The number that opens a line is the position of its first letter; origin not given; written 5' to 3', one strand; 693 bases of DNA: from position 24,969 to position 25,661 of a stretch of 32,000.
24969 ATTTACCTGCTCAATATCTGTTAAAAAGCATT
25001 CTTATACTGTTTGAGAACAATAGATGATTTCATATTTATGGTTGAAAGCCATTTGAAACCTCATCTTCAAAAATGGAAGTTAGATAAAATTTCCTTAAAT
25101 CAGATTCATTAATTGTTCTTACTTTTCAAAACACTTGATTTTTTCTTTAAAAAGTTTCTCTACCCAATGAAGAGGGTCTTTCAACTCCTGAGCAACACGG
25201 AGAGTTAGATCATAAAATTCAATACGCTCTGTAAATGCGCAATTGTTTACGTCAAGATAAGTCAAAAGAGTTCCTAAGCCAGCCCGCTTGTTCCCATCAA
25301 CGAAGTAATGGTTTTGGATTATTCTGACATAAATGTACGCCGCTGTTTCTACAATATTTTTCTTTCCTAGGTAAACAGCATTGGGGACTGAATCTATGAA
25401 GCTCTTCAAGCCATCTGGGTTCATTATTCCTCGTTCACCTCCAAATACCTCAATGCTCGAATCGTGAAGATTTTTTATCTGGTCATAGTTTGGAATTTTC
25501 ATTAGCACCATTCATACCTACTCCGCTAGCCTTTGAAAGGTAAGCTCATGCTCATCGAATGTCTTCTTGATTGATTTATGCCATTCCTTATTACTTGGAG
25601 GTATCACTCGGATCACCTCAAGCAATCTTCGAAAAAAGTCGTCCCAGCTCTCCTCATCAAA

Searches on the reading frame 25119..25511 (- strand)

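Call 47: search_protein_families(library=pfam, proteins=[window:25119-25511:-], max_evalue=0.001)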
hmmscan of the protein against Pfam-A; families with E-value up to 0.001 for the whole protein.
window:25119-25511:- (130 aa): 1 family
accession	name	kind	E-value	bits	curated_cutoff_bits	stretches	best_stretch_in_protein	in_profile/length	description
PF02661.23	Fic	-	8.2e-09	36.6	24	1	9-83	4-90/93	Fic/DOC family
